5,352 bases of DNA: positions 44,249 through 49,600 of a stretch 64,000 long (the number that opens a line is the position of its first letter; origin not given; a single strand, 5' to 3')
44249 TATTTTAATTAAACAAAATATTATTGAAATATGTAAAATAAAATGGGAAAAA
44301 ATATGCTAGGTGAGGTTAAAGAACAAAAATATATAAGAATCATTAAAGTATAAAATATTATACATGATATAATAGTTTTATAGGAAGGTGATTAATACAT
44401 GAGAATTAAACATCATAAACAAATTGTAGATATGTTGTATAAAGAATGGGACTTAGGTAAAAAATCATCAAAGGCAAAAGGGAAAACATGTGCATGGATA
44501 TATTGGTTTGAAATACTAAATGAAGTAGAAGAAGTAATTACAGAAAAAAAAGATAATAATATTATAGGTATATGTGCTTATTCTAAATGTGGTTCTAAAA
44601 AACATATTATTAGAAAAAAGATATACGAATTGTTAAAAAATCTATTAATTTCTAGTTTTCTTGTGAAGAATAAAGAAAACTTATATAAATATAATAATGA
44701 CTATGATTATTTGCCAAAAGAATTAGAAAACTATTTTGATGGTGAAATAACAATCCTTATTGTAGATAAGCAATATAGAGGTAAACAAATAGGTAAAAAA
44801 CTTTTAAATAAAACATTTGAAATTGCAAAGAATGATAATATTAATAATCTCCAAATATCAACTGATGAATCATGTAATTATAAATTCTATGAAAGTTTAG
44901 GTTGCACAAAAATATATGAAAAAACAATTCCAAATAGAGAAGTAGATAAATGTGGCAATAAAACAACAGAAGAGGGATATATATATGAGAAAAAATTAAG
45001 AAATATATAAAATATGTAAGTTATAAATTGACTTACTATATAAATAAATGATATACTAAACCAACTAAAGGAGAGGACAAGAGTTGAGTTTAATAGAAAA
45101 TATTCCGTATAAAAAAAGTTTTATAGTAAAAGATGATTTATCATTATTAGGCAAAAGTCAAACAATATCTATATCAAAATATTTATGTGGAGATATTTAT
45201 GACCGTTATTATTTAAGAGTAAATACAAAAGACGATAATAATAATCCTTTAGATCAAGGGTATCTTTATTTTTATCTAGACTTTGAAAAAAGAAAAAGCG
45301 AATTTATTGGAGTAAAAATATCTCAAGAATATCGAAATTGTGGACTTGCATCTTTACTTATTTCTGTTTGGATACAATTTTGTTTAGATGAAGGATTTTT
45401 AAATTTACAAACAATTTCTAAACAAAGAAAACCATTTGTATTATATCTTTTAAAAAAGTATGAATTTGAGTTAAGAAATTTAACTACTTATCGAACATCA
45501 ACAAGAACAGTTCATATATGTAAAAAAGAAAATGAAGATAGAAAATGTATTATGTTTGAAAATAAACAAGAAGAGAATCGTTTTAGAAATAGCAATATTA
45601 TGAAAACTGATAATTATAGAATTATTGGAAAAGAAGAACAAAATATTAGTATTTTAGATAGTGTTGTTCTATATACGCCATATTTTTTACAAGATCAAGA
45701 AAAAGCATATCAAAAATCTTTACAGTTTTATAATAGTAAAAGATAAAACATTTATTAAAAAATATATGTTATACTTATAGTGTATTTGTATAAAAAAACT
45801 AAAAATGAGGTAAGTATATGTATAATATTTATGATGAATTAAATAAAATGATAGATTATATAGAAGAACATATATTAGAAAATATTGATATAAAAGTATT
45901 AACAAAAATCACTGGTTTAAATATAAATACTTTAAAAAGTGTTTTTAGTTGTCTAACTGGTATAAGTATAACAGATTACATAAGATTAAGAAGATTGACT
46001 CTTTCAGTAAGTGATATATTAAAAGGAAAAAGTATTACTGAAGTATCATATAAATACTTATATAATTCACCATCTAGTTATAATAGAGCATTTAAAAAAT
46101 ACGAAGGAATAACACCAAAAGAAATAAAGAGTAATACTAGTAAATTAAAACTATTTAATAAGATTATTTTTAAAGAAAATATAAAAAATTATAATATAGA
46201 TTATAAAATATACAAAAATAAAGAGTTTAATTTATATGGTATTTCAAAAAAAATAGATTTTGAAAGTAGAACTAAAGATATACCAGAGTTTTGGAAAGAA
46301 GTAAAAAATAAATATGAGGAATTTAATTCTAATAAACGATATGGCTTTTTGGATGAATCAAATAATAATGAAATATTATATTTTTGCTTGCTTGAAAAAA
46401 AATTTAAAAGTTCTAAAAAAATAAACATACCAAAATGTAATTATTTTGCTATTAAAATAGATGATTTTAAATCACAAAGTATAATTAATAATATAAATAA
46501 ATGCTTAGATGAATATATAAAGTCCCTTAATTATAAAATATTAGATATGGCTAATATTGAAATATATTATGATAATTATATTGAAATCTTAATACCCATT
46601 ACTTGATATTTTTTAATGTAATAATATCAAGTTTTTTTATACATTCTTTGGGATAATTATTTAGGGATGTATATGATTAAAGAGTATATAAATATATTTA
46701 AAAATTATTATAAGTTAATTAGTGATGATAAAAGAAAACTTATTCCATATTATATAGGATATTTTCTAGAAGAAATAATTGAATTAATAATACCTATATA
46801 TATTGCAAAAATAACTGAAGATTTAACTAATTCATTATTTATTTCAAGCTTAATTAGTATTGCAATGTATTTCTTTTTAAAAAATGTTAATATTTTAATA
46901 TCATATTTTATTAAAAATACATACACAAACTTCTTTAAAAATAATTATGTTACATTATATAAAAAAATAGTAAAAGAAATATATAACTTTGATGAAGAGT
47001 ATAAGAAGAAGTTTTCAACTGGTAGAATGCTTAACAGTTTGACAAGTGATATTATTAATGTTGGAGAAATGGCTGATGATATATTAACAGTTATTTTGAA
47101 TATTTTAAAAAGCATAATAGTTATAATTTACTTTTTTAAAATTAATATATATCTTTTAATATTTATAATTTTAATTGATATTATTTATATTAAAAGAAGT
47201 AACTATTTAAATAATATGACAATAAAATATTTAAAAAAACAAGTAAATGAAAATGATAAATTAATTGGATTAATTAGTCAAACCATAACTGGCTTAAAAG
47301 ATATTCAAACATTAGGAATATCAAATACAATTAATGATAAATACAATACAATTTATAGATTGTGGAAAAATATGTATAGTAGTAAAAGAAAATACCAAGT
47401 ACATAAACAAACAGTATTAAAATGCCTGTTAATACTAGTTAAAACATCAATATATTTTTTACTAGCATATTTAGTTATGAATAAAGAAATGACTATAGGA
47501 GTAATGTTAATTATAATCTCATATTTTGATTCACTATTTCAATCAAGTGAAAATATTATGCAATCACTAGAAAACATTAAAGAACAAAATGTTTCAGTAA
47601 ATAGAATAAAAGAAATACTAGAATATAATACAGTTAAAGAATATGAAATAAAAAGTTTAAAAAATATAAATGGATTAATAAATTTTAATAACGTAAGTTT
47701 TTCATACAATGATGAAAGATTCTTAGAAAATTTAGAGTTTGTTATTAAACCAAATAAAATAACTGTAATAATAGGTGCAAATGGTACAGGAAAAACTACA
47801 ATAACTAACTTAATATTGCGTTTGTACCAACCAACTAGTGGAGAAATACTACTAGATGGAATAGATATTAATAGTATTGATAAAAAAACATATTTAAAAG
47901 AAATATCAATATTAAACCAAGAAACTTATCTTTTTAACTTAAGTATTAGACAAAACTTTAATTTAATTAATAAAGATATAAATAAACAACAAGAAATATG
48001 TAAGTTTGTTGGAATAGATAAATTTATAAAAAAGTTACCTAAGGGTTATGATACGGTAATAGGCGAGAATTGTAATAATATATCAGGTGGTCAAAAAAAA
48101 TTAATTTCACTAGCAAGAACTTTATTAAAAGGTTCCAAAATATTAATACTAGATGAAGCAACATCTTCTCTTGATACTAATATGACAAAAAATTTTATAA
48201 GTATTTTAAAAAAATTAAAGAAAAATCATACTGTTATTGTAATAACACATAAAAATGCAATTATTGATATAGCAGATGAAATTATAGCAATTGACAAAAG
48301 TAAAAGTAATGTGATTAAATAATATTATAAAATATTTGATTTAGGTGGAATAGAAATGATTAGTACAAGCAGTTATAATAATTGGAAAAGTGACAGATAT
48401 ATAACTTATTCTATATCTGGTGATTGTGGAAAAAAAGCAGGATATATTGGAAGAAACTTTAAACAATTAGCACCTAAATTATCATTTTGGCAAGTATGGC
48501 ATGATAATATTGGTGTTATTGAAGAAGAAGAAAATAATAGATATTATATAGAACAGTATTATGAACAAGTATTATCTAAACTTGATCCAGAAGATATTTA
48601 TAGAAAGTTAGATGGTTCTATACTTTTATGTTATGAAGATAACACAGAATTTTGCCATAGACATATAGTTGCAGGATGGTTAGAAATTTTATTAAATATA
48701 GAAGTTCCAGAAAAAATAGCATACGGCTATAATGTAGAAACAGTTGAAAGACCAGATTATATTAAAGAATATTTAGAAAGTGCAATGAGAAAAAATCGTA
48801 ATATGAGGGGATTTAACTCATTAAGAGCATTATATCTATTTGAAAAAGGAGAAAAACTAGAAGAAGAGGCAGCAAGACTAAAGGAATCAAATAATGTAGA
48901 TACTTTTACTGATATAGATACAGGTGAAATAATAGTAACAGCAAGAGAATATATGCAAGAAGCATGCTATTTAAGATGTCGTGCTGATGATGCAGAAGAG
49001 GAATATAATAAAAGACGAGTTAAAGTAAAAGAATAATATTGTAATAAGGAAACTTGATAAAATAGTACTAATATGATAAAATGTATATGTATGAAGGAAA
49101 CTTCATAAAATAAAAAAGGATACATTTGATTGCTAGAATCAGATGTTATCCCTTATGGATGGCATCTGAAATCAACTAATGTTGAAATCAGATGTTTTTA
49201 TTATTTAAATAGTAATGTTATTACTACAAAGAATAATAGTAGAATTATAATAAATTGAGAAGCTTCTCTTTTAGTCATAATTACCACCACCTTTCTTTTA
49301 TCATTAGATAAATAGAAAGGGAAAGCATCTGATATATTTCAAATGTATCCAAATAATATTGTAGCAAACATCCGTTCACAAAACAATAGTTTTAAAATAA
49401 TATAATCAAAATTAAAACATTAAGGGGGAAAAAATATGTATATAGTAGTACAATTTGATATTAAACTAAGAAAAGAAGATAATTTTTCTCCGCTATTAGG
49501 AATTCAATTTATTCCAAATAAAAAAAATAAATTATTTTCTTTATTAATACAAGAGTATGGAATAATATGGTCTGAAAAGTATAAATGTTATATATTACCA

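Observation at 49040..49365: Candidate type I toxin-antitoxin-like module: 25-aa hydrophobic peptide convergent with a promoter-to-terminator sRNA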

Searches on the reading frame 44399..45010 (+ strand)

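Call 12: search_protein_families(library=pfam, proteins=[window:44399-45010:+])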
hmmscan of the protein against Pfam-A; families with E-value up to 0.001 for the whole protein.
window:44399-45010:+ (203 aa): 3 families
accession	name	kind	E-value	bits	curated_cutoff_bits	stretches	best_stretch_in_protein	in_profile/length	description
PF00583.31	Acetyltransf_1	-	2.5e-09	37.9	20.7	1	100-168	55-115/116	Acetyltransferase (GNAT) family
PF13508.13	Acetyltransf_7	-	1.9e-08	35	27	1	117-168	29-81/84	Acetyltransferase (GNAT) domain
PF13673.13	Acetyltransf_10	-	1.6e-06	28.5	23.6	1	115-172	52-110/128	Acetyltransferase (GNAT) domain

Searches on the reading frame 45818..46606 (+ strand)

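Call 12: search_protein_families(library=pfam, proteins=[window:45818-46606:+])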
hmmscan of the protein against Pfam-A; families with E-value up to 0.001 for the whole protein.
window:45818-46606:+ (262 aa): 3 families
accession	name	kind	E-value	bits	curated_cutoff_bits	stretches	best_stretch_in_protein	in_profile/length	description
PF12833.13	HTH_18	-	3.4e-14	53.3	33.6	1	29-104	2-78/80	Helix-turn-helix domain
PF00165.29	HTH_AraC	-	1e-10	41.9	26.6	1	66-102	4-39/42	Bacterial regulatory helix-turn-helix proteins, AraC family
PF14526.11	Cass2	-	2.4e-08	34.7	27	1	131-261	2-150/150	Integron-associated effector binding protein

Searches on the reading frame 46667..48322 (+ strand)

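Call 12: search_protein_families(library=pfam, proteins=[window:46667-48322:+])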
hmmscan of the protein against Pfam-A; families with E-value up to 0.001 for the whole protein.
window:46667-48322:+ (551 aa): 8 families
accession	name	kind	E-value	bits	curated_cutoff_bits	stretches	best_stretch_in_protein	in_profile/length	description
PF00005.33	ABC_tran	-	1.5e-31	110.2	25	1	353-500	1-137/137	ABC transporter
PF00664.28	ABC_membrane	-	5.1e-20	72.7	28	1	30-293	6-273/274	ABC transporter transmembrane region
PF02463.25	SMC_N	-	1.3e-13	51.4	40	1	364-549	25-218/220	RecF/RecN/SMC N terminal domain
PF13304.12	AAA_21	-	4.4e-11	43.8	27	2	472-534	238-304/304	AAA domain, putative AbiEii toxin, Type IV TA system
PF09818.15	ABC_ATPase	-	5.5e-06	26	23.2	1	446-542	133-246/283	P-loop domain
PF13401.12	AAA_22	-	0.00019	22.2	27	0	363-515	5-109/130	AAA domain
PF13245.12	AAA_19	-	0.00022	21.9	25.1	0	362-391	10-39/134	AAA domain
PF03193.22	RsgA_GTPase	-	0.00025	21.3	30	1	321-385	64-128/174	RsgA GTPase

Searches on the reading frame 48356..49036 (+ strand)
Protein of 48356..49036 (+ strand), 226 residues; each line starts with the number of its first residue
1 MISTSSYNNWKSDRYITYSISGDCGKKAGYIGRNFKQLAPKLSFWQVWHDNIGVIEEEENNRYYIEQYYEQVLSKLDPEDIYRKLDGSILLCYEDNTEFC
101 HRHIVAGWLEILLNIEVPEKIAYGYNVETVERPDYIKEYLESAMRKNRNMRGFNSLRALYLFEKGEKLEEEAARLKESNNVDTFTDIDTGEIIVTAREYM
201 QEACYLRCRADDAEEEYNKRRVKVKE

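Call 11: find_encoding_contigs(protein=window:48356-49036:+, flank=3000, max_places=10)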
Protein window:48356-49036:+ (226 aa): 14 contigs read that carry it; 10 places shown.
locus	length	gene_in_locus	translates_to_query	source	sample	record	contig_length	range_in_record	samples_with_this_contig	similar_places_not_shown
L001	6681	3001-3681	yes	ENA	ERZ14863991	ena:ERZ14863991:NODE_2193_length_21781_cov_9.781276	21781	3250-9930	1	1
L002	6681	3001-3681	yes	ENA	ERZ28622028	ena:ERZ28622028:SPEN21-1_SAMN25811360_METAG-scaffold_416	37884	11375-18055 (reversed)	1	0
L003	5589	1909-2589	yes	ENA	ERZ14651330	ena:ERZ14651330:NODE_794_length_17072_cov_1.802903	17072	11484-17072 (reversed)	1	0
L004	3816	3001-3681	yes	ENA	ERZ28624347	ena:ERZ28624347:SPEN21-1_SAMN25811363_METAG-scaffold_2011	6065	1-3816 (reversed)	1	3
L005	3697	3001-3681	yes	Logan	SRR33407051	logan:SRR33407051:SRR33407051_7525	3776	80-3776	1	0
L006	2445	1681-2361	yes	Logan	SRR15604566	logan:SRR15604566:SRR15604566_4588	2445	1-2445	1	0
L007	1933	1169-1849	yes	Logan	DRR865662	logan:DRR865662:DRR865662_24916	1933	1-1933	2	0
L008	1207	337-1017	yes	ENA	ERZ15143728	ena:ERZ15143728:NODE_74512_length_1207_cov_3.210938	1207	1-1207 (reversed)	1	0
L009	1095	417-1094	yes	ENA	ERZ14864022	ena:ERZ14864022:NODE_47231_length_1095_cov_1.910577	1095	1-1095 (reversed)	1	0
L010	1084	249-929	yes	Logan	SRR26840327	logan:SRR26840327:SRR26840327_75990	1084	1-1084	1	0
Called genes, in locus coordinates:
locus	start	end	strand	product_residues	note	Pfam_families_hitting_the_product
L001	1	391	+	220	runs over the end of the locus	-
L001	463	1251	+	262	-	PF12833:HTH_18, PF00165:HTH_AraC (weak), PF14526:Cass2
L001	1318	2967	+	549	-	PF00664:ABC_membrane, PF09818:ABC_ATPase (faint), PF02463:SMC_N, PF00005:ABC_tran, PF13304:AAA_21 (faint)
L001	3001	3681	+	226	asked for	PF22751:DUF488-N3a (weak)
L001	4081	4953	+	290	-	PF05175:MTS (weak)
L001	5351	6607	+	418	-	PF12913:SH3_6, PF00877:NLPC_P60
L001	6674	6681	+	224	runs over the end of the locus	PF00293:NUDIX, PF19368:WHD_AraR, PF21906:WHD_NrtR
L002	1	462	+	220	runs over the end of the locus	-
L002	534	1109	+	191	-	-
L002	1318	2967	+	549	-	PF00664:ABC_membrane, PF09818:ABC_ATPase (faint), PF02463:SMC_N, PF00005:ABC_tran, PF13304:AAA_21 (faint)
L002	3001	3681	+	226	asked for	PF22751:DUF488-N3a (weak)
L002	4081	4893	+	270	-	-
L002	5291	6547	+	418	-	PF12913:SH3_6, PF00877:NLPC_P60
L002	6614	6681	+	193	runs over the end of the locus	-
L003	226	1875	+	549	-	PF00664:ABC_membrane, PF09818:ABC_ATPase (faint), PF02463:SMC_N, PF00005:ABC_tran, PF13304:AAA_21 (faint)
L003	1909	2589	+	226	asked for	PF22751:DUF488-N3a (weak)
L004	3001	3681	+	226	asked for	PF22751:DUF488-N3a (weak)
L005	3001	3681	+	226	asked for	PF22751:DUF488-N3a (weak)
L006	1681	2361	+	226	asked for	PF22751:DUF488-N3a (weak)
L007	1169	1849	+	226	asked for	PF22751:DUF488-N3a (weak)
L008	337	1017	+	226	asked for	PF22751:DUF488-N3a (weak)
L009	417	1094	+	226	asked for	PF22751:DUF488-N3a (weak)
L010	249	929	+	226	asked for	PF22751:DUF488-N3a (weak)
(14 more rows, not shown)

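Call 12: search_protein_families(library=pfam, proteins=[window:48356-49036:+])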
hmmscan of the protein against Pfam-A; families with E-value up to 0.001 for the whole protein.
window:48356-49036:+ (226 aa): 2 families
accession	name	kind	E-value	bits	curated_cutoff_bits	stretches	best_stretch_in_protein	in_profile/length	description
PF22751.1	DUF488-N3a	-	2e-06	28.5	27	1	28-110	32-115/118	Active DUF488-N3 subclade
PF20280.3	CTD4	-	0.00085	19.3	27.6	0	58-116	45-104/217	C-terminal domain 4 of the ABC-three component (ABC-3C) systems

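Call 16: find_related_loci(query=window:48356-49036:+, collection=genome_contigs, flank=4000)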
Query window:48356-49036:+ (226 aa) in genome_contigs; peptide patterns used: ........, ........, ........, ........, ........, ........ (x = any residue, [..] = any of these).
139 stretches matched a pattern; 31 encode a relative of the query (tblastn E <= 1e-3); 31 distinct loci.
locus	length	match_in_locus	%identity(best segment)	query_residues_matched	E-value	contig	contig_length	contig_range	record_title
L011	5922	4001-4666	69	1-221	2e-103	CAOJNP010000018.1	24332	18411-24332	MAG TPA_asm: uncultured Erysipelotrichaceae bacterium isolate SRR17684643_bin.22_metawrap_v1.3_MAG genome assembly, cont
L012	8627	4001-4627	65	1-223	1e-92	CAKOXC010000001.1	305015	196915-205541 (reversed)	MAG: uncultured Bacilli bacterium isolate REFINED_METABAT215_TOP10_CONTIGS_1500_ASSEMBLY_K77_MERGED__Hadza_MoBio_hadza-E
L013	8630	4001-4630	65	1-223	4e-92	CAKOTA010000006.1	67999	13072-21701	MAG: uncultured Bacilli bacterium isolate REFINED_METABAT215_TOP10_CONTIGS_1500_ASSEMBLY_K77_MERGED__Hadza_MoBio_hadza-E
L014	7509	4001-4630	66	1-223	3e-90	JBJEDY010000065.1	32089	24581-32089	MAG: Bacilli bacterium isolate LOHA17_bin.030 NODE_627_length_32089_cov_8.355716, whole genome shotgun sequence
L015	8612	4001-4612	63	1-217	1e-88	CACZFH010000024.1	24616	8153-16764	MAG: uncultured Erysipelotrichaceae bacterium isolate RUG12568 genome assembly, contig: RUG12568_asm_24, whole genome sh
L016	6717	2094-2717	64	1-220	3e-88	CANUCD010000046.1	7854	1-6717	MAG: uncultured Bacilli bacterium isolate chick22__bin16 genome assembly, contig: chick22__NODE_1179_length_7854_cov_5.4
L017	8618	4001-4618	63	1-219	3e-88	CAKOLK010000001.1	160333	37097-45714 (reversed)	MAG: uncultured Bacilli bacterium isolate REFINED_METABAT215_TOP10_CONTIGS_1500_ASSEMBLY_K77_MERGED__Hadza_MoBio_hadza-E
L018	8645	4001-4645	61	1-225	2e-88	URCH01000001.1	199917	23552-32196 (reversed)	uncultured Tenericutes bacterium isolate UMGS872 genome assembly, contig: NODE_1_length_199917_cov_5.73895, whole genome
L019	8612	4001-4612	64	1-217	1e-87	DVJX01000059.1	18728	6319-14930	MAG TPA_asm: Candidatus Faecisoma merdavium isolate 6595 CHK47__C163002_L18728_ERR2241733, whole genome shotgun sequence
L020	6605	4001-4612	64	1-217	1e-87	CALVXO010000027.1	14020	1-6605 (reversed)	MAG: uncultured Bacilli bacterium isolate BRZ_PD__bin30 genome assembly, contig: BRZ_PD__NODE_6428_length_14020_cov_17.7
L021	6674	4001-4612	63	1-217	2e-87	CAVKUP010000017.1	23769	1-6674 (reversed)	bacterium isolate G02631-L1_cleanbin_000029 genome assembly, contig: Spades_G02631-L1_contig_1030, whole genome shotgun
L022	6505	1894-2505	61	1-217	5e-86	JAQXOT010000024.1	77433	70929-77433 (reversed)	MAG: bacterium isolate SUG1386 k141_5277093, whole genome shotgun sequence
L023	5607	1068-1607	73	1-180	9e-88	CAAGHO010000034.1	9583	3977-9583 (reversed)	MAG TPA_asm: Bacilli bacterium, isolate HGM10839, WGS project CAAGHO010000000 data, contig: SRS476276_12_k119_122439, wh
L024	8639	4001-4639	60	1-225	2e-84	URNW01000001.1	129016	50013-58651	uncultured Tenericutes bacterium isolate UMGS1172 genome assembly, contig: NODE_57_length_129016_cov_14.966936, whole ge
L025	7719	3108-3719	62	1-217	3e-84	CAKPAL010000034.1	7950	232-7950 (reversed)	MAG: uncultured Bacilli bacterium isolate REFINED_METABAT215_TOP10_CONTIGS_1500_ASSEMBLY_K77_MERGED__Hadza_MoBio_hadza-A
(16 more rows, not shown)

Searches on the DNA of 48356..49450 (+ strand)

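Call 25: search_rna_families(source=window, start=48950, end=49450, threshold=evalue, max_evalue=10)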
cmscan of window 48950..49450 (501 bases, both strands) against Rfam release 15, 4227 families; matches with E-value up to 10: 6.
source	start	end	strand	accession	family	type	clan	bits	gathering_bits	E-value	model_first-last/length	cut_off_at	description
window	49157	49212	+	RF02433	SpF36_sRNA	Gene; sRNA;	-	19.5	48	4.6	1-51/51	no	Streptococcus sRNA SpF36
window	49019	49053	-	RF01351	CRISPR-DR42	Gene; CRISPR;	-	18.7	40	5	1-29/29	no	CRISPR RNA direct repeat element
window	49047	49102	+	RF02625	WsnRNA46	Gene; sRNA;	-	14.9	65.3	7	49-104/151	no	Wolbachia sRNA 46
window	49140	49223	+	RF00183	G-CSF_SLDE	Cis-reg;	-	14.6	45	3.9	1-96/96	no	G-CSF factor stem-loop destabilising element (SLDE)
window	49229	49320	+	RF02763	IsrM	Gene; sRNA;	-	13.4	376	0.17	114-204/329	no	IsrM sRNA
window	49215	49333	+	RF04180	BTnc231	Gene; sRNA;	-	11.8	80.4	9.7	1-154/154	no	Bacteroides sRNA BTnc231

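Call 69: build_rna_model(alignment_id=A3)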
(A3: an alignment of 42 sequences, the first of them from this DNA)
Model R1 built from alignment A3 (42 sequences, 154 columns); structure: RNAalifold consensus.
model positions 123; base pairs 16; branch points 1; effective number of sequences 2.88; information 0.59 bits per position. Calibrated on 0.2 Mb of random sequence (short: E-values are rough).
structure used (alignment columns):
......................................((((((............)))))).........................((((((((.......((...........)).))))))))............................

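Call 70: search_with_rna_model(model_id=R1, sources=[window, L011, L012, L013, L014, L015, L016, L017, L018, L019, L020, L021, L022, L023, L024, L025, L026, L027, L028, L029, L030, L031, L032, L033, L034, L035, L036, L037, L038, L039, L040, L041, L042, L044, L047, L048, L049, L050], max_evalue=1)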
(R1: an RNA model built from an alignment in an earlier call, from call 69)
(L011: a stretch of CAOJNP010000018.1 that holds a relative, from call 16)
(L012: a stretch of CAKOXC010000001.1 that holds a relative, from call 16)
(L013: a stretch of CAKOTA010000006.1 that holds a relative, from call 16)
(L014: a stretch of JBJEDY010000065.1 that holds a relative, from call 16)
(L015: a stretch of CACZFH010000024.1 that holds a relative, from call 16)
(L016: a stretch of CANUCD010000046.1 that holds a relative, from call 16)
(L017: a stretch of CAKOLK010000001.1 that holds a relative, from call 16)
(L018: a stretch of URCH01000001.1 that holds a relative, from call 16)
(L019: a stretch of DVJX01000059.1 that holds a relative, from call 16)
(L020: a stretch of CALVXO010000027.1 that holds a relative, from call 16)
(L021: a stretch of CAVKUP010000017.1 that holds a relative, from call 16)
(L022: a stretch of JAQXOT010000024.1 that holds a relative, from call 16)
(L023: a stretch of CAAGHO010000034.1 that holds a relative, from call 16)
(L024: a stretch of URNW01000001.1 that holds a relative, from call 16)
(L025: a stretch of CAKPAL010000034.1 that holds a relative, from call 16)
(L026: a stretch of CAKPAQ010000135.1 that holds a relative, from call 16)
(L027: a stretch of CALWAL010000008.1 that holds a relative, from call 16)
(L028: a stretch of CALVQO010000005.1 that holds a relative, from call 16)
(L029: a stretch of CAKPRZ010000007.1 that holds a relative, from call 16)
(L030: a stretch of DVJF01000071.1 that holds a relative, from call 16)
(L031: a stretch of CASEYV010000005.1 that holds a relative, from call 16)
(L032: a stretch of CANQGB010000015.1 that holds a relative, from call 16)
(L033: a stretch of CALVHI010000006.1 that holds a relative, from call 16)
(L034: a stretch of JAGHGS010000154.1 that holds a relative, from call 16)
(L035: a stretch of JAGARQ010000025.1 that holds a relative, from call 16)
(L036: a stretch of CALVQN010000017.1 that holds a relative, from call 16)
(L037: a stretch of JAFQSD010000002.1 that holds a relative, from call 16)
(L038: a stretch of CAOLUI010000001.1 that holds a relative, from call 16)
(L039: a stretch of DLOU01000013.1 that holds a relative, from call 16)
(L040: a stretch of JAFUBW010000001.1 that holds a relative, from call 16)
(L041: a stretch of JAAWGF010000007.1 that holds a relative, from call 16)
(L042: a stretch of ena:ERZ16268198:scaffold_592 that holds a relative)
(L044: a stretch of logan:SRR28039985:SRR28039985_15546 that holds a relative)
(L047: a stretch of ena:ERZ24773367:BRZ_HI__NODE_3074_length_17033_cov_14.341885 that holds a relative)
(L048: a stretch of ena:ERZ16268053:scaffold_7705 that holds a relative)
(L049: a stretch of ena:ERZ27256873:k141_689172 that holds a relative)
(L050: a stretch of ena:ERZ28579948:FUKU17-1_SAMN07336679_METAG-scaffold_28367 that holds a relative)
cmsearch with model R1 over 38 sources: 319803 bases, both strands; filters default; matches with E-value up to 1: 17.
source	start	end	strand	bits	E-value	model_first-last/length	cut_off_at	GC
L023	1891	2011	+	120.7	5.6e-16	1-123/123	no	0.33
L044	3125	3246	-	114.9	4.5e-15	1-123/123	no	0.31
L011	4751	4872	+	111.5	1.4e-14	1-123/123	no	0.33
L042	3179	3299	-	108.4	4.4e-14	1-123/123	no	0.31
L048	3131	3262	-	102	4.2e-13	1-123/123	no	0.33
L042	5101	5196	-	67.2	9e-08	1-123/123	no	0.33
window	49088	49203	+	64.4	2.5e-07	1-123/123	no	0.28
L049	999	1085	-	58.7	1.9e-06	26-123/123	no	0.3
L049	26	125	-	52.9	1.4e-05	24-123/123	no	0.28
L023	1912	2010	-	32.4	0.02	23-123/123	no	0.32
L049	988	1090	+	31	0.033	1-123/123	no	0.28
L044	3114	3225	+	30.7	0.036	1-123/123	no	0.32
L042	3168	3278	+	27.7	0.11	1-123/123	no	0.32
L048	3155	3241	+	26.2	0.18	37-123/123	no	0.34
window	49108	49228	-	25.7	0.22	1-123/123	no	0.26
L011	4772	4870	-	24.9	0.28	24-123/123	no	0.32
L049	897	976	+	23.4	0.48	1-123/123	no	0.24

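Call 75: search_rna_families(sources=[L011, L023, L049], threshold=evalue, max_evalue=1)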
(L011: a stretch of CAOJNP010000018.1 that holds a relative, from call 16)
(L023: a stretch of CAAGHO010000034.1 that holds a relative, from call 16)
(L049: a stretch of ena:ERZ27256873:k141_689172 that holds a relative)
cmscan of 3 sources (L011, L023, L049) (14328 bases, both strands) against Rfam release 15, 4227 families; matches with E-value up to 1: 2.
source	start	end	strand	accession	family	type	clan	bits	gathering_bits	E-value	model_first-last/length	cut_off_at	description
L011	945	1305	+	RF00023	tmRNA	Gene;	CL00001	114.4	47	1.4e-44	1-374/374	no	transfer-messenger RNA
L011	915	1071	+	RF04321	tmRNA_permuted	Gene;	-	23.4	47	0.21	1-213/213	no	permuted transfer-messenger RNA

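Call 84: search_dna_similar(query=L011:4730-5010:+, collection=plasmids, mode=distant, max_rows=10)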
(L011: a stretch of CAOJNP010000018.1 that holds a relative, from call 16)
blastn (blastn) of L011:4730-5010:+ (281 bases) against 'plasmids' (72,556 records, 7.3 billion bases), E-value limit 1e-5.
No match.

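Call 85: search_dna_similar(query=window:49050-49365:+, collection=phages, mode=distant, max_rows=10)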
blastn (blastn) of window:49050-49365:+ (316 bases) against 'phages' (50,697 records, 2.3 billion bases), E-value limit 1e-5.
No match.
